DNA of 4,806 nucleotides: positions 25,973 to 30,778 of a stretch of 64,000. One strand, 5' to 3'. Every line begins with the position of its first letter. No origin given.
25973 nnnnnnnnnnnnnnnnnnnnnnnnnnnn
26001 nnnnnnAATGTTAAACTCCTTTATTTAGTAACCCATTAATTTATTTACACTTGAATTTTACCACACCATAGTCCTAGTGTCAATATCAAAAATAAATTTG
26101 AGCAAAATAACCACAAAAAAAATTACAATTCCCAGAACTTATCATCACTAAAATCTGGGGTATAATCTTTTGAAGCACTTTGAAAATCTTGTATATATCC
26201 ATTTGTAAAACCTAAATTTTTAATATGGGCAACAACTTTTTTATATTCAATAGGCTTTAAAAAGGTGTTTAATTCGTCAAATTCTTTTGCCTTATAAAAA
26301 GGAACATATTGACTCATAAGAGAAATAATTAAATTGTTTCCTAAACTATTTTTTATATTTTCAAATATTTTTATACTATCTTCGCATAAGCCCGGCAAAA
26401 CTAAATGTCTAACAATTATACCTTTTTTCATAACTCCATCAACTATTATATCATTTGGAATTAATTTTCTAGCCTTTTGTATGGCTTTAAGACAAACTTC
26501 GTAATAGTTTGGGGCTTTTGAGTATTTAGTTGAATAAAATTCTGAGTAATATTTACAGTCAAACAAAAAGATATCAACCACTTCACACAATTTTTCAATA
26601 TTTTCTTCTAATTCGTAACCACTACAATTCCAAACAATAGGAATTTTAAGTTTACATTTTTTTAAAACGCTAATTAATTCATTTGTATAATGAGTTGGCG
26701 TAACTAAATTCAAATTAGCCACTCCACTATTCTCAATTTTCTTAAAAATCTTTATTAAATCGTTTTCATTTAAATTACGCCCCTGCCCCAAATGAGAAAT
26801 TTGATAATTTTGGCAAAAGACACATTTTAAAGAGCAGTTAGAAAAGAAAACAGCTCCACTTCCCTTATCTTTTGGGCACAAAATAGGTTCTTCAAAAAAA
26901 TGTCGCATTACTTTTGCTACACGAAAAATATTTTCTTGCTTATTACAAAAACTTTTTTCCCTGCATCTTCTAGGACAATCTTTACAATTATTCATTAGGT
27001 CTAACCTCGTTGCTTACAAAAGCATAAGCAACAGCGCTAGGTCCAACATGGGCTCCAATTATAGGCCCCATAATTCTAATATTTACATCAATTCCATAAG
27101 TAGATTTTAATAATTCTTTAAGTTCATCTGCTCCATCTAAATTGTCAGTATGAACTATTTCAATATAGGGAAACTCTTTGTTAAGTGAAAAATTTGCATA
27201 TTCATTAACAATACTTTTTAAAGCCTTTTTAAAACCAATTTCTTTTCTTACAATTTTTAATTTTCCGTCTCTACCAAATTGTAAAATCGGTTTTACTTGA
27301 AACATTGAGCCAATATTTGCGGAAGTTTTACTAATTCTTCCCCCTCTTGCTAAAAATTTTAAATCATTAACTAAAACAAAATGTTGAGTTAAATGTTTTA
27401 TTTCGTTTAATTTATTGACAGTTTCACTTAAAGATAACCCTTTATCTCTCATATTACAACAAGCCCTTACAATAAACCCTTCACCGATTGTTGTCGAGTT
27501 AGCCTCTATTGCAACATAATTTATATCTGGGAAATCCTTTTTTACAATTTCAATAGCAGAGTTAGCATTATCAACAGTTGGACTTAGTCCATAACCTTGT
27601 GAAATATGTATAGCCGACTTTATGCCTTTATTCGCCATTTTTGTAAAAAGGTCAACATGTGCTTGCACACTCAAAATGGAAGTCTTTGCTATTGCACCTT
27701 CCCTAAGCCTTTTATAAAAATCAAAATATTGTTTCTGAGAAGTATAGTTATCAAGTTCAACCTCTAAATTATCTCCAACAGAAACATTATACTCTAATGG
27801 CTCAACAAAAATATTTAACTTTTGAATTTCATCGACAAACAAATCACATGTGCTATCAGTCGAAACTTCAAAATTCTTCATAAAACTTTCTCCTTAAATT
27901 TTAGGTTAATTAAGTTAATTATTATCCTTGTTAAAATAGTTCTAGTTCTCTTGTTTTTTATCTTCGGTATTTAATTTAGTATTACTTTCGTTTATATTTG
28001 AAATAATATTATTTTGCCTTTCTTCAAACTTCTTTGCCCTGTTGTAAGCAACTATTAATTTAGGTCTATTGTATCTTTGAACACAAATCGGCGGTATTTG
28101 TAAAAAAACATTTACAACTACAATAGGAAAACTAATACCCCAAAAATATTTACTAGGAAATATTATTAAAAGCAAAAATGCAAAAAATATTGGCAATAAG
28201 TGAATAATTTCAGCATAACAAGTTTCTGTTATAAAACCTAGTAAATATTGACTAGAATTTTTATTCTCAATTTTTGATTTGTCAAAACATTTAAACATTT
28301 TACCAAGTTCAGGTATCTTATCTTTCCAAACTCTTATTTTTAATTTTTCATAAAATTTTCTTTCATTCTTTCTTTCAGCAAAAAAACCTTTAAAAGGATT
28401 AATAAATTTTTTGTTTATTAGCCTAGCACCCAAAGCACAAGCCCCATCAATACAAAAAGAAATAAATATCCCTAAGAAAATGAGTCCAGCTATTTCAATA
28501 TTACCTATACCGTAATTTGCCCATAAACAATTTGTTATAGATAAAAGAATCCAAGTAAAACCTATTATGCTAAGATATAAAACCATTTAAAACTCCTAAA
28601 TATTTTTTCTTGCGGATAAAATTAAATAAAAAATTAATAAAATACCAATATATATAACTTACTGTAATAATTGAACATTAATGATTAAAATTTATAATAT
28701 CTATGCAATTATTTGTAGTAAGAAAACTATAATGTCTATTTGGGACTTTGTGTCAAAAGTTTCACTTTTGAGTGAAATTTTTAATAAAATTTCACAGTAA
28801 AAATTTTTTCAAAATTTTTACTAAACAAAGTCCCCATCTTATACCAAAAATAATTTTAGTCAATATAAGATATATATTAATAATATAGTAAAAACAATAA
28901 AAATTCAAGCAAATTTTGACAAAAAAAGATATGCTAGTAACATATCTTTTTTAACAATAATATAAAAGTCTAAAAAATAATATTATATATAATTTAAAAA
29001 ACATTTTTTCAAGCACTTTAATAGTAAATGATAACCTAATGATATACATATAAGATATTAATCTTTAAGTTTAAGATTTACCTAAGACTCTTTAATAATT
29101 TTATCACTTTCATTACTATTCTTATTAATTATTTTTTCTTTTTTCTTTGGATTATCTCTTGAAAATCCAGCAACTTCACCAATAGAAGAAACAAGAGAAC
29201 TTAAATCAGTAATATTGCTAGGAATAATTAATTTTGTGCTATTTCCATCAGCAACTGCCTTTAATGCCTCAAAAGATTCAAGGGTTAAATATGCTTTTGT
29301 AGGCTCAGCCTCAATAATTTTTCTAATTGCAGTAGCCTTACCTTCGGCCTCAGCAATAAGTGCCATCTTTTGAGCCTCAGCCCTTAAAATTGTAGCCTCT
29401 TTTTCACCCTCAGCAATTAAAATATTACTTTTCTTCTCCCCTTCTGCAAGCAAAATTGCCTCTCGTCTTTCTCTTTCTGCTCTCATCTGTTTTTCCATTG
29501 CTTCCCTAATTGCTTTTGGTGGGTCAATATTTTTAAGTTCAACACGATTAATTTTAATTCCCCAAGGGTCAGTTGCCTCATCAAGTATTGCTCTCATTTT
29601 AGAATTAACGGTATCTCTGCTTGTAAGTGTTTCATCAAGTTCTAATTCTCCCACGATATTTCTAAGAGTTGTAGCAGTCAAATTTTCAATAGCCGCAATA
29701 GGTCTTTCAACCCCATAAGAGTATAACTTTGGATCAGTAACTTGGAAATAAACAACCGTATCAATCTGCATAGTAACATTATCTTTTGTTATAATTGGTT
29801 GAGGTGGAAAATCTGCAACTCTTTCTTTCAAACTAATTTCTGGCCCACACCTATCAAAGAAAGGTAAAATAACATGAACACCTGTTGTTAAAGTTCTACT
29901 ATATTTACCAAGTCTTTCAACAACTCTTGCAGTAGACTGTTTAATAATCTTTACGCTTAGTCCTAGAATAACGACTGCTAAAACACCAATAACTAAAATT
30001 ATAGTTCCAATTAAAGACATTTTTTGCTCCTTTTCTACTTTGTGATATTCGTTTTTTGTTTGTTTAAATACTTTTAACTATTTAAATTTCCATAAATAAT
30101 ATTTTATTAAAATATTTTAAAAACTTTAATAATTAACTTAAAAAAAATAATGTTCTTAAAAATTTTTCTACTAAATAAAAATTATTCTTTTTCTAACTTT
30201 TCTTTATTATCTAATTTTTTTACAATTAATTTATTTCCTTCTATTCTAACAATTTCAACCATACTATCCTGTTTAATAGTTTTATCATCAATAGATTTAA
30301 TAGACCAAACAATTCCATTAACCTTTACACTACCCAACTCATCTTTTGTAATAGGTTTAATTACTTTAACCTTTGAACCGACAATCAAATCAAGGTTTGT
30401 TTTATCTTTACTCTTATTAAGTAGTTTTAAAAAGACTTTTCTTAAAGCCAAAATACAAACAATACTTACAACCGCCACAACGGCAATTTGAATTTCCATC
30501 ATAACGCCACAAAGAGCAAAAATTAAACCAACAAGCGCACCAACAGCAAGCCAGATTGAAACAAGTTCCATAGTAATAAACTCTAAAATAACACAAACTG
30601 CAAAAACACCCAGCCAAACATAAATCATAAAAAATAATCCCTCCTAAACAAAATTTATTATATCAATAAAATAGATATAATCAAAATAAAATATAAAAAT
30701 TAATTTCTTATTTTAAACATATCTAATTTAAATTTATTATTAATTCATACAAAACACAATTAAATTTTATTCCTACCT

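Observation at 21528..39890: Six intergenic copies of a 92-114 nt element that folds into a gap-free four-way junction, with compensatory stem changes between copies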

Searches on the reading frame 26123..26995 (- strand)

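Call 16: search_protein_families(library=pfam, proteins=[window:26123-26995:-])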
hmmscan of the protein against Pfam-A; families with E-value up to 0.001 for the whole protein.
window:26123-26995:- (290 aa): 2 families
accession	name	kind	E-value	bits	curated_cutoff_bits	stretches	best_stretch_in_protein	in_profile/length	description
PF04055.27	Radical_SAM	-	5.5e-14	53.1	29.5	1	50-185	3-145/166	Radical SAM superfamily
PF13353.11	Fer4_12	-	7.3e-09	36.5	22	1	48-152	9-120/137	4Fe-4S single cluster domain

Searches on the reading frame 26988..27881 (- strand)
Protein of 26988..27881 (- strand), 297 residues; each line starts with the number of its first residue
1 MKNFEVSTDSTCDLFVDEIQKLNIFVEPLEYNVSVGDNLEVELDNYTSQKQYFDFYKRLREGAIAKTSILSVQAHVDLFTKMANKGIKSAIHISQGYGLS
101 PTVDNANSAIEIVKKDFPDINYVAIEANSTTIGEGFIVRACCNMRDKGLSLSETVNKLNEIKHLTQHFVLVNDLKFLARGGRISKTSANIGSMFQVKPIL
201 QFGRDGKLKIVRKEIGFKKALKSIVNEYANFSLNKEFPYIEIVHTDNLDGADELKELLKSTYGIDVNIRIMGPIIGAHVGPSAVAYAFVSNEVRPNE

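Call 16: search_protein_families(library=pfam, proteins=[window:26988-27881:-])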
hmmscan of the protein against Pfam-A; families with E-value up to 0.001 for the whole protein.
window:26988-27881:- (297 aa): 1 family
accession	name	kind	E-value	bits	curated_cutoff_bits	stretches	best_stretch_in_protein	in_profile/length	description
PF02645.21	DegV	-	7.8e-59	199.7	27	1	4-290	2-279/280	Uncharacterised protein, DegV family COG1307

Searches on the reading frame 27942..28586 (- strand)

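Call 15: search_protein_families(library=pfam, proteins=[window:27942-28586:-])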
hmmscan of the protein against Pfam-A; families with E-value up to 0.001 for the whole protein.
window:27942-28586:- (214 aa): 1 family
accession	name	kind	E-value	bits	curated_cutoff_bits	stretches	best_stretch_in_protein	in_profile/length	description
PF18927.5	CrtO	-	1.3e-27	97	27.3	1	68-183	4-123/123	Glycosyl-4,4'-diaponeurosporenoate acyltransferase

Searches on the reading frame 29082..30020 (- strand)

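Call 15: search_protein_families(library=pfam, proteins=[window:29082-30020:-])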
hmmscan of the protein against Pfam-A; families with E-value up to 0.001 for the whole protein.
window:29082-30020:- (312 aa): 1 family
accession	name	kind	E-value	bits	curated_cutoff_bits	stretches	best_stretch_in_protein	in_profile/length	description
PF01145.31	Band_7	-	6.1e-42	144.1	23.6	1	24-196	1-176/176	SPFH domain / Band 7 family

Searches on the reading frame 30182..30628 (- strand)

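Call 16: search_protein_families(library=pfam, proteins=[window:30182-30628:-])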
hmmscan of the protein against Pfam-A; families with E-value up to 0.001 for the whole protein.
window:30182-30628:- (148 aa): 1 family
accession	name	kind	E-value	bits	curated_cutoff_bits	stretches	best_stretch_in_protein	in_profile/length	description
PF01957.25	NfeD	-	9e-14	51.9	29.1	1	80-138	2-57/57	NfeD-like C-terminal, partner-binding domain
